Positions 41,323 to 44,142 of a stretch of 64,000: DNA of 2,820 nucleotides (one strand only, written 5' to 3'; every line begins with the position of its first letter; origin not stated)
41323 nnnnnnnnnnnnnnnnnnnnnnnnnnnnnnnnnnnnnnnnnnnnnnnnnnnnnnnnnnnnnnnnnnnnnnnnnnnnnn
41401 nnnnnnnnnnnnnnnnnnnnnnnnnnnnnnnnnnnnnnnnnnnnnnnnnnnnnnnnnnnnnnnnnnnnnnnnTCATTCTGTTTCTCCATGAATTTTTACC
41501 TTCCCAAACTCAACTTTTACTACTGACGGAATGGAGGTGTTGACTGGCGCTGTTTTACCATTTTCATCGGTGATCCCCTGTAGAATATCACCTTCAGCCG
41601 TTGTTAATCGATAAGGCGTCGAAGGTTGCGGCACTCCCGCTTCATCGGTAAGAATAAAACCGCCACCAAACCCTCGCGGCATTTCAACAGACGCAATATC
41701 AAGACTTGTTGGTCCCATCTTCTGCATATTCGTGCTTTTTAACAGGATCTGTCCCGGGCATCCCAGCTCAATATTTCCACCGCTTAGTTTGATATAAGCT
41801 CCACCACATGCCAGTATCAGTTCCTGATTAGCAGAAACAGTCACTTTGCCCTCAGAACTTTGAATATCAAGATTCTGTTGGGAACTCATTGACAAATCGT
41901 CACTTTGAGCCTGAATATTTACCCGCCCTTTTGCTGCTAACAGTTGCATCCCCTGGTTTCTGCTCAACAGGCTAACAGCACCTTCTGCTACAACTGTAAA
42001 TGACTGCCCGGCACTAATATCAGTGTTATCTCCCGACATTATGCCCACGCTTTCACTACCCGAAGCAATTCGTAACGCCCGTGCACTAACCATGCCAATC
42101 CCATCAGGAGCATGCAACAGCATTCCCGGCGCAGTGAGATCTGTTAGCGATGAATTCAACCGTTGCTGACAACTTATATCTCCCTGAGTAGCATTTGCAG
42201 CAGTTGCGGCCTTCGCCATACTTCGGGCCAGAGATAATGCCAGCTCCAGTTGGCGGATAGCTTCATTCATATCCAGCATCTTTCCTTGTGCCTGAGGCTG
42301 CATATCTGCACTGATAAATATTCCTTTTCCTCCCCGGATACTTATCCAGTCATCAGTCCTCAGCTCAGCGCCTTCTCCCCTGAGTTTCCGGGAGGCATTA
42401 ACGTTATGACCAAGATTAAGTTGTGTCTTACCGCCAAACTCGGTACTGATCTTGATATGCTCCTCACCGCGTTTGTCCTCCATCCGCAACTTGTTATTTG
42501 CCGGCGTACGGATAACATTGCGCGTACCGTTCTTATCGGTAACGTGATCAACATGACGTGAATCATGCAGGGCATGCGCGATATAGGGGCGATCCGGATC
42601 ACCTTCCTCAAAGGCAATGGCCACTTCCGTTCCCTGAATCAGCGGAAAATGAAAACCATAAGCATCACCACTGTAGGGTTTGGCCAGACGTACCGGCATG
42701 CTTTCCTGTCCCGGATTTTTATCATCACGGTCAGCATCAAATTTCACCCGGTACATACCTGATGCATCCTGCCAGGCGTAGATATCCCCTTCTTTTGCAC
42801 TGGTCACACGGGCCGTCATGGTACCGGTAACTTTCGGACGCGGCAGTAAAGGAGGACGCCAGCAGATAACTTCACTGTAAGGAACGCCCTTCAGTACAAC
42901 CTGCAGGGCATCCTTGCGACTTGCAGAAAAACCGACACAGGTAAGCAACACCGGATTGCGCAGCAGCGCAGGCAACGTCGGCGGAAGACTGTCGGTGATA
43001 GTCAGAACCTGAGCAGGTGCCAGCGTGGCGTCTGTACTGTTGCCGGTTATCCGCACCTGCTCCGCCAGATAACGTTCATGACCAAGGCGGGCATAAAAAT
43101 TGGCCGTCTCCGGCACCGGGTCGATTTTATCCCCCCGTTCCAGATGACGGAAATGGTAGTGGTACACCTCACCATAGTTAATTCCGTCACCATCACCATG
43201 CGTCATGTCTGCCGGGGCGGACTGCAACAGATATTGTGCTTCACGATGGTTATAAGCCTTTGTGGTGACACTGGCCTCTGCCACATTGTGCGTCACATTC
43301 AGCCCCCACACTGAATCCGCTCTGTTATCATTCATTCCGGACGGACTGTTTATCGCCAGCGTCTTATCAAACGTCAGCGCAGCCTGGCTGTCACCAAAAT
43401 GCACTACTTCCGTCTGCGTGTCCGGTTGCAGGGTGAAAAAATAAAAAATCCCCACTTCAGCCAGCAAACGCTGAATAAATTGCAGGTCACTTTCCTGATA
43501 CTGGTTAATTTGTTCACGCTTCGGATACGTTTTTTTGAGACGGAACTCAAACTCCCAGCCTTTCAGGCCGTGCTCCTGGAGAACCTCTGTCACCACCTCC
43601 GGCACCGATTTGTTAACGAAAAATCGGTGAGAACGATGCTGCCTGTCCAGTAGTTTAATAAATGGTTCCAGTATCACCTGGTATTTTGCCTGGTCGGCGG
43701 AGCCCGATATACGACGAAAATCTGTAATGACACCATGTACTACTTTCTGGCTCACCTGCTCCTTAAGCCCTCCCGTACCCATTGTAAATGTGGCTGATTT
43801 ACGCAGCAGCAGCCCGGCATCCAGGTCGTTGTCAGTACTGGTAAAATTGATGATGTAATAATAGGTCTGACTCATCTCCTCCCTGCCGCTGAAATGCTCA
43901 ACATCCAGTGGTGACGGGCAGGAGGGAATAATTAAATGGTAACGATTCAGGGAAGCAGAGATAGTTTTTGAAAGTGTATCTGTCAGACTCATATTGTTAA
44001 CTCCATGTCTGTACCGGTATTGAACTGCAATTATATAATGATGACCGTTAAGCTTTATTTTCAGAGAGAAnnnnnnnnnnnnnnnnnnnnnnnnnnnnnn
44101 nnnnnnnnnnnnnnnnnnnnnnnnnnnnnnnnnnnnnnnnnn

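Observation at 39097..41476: Tle1-type phospholipase effector with lipoprotein immunity candidate downstream of vgrG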

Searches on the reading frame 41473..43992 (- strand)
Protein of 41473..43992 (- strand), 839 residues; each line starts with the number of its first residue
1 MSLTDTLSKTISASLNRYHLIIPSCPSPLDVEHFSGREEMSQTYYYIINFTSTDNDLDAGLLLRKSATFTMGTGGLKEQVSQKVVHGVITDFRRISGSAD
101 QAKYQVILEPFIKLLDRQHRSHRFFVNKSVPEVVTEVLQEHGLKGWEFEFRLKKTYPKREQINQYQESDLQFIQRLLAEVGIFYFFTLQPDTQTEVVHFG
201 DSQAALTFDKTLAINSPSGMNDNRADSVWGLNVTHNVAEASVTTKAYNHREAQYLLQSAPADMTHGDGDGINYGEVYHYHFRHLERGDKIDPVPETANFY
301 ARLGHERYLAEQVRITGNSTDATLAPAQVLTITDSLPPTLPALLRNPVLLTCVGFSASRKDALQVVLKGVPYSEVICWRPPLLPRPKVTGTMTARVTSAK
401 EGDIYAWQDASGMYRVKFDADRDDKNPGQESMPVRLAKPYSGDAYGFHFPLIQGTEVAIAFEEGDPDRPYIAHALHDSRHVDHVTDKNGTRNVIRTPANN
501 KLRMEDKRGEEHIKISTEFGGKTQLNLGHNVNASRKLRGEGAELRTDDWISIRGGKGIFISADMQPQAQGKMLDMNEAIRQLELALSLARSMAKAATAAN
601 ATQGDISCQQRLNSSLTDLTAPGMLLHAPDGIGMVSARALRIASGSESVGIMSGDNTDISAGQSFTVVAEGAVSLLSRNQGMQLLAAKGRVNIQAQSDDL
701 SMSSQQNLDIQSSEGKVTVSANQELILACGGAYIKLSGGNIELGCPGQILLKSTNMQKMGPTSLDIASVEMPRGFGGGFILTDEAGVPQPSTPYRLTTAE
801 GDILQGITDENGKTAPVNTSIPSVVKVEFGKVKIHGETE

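Call 3: search_protein_families(library=pfam, proteins=[window:41473-43992:-], max_evalue=0.01)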
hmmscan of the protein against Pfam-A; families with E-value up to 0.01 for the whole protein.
window:41473-43992:- (839 aa): 6 families
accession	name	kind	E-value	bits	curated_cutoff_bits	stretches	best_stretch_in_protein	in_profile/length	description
PF05954.17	Phage_GPD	-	3.5e-52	177.9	30.1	1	37-335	1-282/305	Phage tail baseplate hub (GPD)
PF10106.14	DUF2345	-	1e-44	152.4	30.7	1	614-761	4-150/151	Uncharacterized protein conserved in bacteria (DUF2345)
PF13296.11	T6SS_Vgr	-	1.9e-30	105.5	22.4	1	495-596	4-108/108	Putative type VI secretion system Rhs element Vgr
PF04717.18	Phage_base_V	-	3.4e-07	31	23.8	1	403-475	4-74/75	Type VI secretion system/phage-baseplate injector OB domain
PF20093.5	DUF6484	-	0.0002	22.4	27.6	1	425-471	19-57/61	Domain of unknown function (DUF6484)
PF04790.18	Sarcoglycan_1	-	0.00035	20.4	32.5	1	675-722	171-217/259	Sarcoglycan complex subunit protein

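Call 4: search_protein_families(library=ncbifam, proteins=[window:41473-43992:-], max_evalue=0.01)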
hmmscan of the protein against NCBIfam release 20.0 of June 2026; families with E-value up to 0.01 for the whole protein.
window:41473-43992:- (839 aa): 3 families
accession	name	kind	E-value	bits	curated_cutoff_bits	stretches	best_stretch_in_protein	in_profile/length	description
TIGR01646.1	vgr_GE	subfamily_domain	9.5e-100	334.8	121.8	1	30-518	2-478/480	type VI secretion system tip protein VgrG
TIGR03361.1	VI_Rhs_Vgr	subfamily_domain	6.8e-74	249.3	186.35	1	22-518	5-493/513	type VI secretion system tip protein TssI/VgrG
NF033848.1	VgrG_rel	hypoth_equivalog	1.3e-07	30.3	275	1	386-527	372-511/547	VgrG-related protein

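Call 6: search_solved_structures(query=window:41473-43992:-, max_evalue=0.001)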
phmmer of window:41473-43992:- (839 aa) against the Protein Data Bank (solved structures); distinct sequences matched with E-value up to 0.001: 12.
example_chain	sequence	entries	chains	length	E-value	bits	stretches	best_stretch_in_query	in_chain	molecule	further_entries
6sjl_A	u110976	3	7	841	0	1617.1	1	1-839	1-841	Putative type VI secretion protein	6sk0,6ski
2p5z_X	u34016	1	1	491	7.9e-122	411.4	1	19-488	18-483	Type VI secretion system component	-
7q5p_A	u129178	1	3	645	9.2e-33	116.8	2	22-202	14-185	Type VI secretion protein VgrG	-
4mtk_A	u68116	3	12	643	3.2e-32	115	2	22-189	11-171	VgrG1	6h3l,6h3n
4uhv_A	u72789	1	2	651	3.3e-32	115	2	22-189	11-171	VGRG1, VALINE-GLYCINE REPEAT PROTEIN G1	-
28yn_A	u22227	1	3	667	3.5e-32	114.9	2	22-189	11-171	Type VI secretion system spike protein VgrG1a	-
9mlp_A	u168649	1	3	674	1.9e-23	86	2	81-197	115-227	Cytoplasmic protein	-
8qja_A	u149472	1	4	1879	4.2e-20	75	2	26-196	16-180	Putative type VI secretion system YD repeat-containing Rhs element Vgr protein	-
9jg8_G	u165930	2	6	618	1.2e-06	30.4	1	428-643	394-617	Type VI secretion system spike protein VgrG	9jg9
8gra_I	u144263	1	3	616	2.1e-06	29.6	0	428-511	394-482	Type VI secretion system spike protein VgrG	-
6rbk_C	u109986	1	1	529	0.00012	23.8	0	434-557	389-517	Afp8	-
6j0m_A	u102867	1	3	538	0.00073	21.2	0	429-481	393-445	Pvc8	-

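Call 30: search_solved_structures(query=window:41473-43992:-, max_evalue=1e-200, show_alignments=1)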
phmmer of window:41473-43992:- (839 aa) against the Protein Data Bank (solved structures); distinct sequences matched with E-value up to 1e-200: 1.
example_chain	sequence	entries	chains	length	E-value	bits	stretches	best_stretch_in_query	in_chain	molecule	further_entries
6sjl_A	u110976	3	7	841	0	1617.1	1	1-839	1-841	Putative type VI secretion protein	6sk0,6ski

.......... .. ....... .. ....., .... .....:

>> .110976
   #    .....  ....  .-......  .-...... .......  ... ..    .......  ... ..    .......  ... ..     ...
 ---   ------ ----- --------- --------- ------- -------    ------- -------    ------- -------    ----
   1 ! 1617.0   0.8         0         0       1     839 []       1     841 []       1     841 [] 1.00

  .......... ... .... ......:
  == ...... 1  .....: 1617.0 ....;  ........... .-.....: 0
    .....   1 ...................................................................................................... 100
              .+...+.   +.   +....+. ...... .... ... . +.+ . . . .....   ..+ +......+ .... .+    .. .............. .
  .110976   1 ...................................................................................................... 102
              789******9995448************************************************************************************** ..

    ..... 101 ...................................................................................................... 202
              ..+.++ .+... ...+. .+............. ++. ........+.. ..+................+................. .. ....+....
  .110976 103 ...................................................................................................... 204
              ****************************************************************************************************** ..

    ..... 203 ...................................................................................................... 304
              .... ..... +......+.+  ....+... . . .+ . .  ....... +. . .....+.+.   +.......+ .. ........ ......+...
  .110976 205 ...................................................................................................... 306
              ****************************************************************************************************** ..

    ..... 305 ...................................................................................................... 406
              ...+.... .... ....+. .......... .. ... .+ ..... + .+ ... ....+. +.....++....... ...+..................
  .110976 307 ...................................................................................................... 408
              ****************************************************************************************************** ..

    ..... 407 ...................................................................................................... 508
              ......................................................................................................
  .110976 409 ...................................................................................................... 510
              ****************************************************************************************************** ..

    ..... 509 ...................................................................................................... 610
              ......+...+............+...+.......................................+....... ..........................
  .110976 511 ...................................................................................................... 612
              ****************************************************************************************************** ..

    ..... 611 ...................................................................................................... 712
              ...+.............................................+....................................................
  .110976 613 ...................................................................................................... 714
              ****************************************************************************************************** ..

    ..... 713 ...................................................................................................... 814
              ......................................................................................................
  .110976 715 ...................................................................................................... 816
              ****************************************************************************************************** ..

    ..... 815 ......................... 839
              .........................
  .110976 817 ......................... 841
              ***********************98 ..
